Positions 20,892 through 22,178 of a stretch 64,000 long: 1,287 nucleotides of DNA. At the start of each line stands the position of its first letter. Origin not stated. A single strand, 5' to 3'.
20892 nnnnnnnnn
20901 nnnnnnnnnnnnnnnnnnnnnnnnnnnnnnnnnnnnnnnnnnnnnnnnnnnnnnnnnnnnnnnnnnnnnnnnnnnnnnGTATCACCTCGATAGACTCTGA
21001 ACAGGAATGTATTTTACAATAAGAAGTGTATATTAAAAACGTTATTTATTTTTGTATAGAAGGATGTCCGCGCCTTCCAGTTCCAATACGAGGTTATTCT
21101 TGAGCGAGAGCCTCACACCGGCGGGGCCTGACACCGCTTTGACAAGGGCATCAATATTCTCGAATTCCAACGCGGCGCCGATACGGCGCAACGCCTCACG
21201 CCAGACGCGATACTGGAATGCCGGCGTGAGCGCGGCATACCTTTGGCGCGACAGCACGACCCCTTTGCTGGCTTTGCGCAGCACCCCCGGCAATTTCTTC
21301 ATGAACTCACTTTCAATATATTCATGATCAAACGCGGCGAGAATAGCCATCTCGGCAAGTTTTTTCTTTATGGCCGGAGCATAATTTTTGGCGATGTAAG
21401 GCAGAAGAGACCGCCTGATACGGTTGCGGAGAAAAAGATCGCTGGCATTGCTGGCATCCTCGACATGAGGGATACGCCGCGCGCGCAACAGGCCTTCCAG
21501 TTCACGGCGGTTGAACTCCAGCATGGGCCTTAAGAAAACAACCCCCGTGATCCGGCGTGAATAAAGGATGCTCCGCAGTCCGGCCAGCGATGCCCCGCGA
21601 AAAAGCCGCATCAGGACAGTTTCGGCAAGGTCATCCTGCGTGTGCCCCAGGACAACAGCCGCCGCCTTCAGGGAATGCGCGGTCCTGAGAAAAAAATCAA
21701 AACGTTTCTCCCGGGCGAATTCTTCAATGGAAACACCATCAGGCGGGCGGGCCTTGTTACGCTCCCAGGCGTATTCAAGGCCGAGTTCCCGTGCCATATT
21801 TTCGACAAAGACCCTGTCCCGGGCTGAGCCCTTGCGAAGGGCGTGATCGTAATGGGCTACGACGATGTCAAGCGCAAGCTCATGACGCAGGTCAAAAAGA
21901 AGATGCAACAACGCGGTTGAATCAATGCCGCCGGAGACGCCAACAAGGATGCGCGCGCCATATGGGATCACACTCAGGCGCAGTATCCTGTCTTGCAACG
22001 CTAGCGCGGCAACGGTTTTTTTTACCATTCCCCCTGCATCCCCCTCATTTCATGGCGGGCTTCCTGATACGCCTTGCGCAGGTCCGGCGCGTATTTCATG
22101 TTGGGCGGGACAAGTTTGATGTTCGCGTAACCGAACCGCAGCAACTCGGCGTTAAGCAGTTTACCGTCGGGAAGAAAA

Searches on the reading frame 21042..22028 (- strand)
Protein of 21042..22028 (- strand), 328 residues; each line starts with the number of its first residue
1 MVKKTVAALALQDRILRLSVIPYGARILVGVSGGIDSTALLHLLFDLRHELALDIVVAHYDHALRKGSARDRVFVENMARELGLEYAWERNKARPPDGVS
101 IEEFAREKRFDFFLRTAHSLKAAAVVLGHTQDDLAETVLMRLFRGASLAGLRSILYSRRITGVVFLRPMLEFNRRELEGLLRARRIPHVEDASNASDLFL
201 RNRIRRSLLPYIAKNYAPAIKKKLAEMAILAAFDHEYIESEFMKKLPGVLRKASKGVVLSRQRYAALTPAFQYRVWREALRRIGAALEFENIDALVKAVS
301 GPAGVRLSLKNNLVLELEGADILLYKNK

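Call 21: find_encoding_contigs(protein=window:21042-22028:-, flank=10000, max_places=1)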
Protein window:21042-22028:- (328 aa): 18 contigs read that carry it; 1 place shown.
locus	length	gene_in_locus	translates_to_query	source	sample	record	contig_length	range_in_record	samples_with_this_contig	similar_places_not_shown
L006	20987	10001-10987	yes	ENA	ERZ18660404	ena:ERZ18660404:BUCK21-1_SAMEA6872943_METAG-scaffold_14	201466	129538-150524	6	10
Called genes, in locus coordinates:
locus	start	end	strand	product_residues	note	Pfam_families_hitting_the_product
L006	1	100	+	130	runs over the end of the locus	PF13279:4HBT_2, PF03061:4HBT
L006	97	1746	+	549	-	PF00672:HAMP, PF00512:HisKA, PF02518:HATPase_c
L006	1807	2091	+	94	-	PF02686:GatC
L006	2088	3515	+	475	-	PF01425:Amidase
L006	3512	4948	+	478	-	PF02934:GatB_N, PF02637:GatB_Yqey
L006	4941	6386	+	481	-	PF00595:PDZ (faint), PF13180:PDZ_2 (weak), PF17820:PDZ_6, PF03572:Peptidase_S41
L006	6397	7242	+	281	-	PF04748:Polysacc_deac_2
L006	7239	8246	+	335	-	PF00814:TsaD, PF22521:HypF_C_2 (weak)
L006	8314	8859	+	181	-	PF04519:Bactofilin, PF12728:HTH_17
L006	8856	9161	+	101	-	PF12728:HTH_17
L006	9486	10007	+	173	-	PF00565:SNase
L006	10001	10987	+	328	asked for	PF01171:ATP_bind_3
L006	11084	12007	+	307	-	PF00535:Glycos_transf_2, PF13641:Glyco_tranf_2_3 (weak)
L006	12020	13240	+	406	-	-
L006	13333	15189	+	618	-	PF06480:FtsH_ext (faint), PF06068:TIP49 (weak), PF13191:AAA_16 (faint), PF00004:AAA, PF07728:AAA_5 (weak), PF17862:AAA_lid_3, PF01434:Peptidase_M41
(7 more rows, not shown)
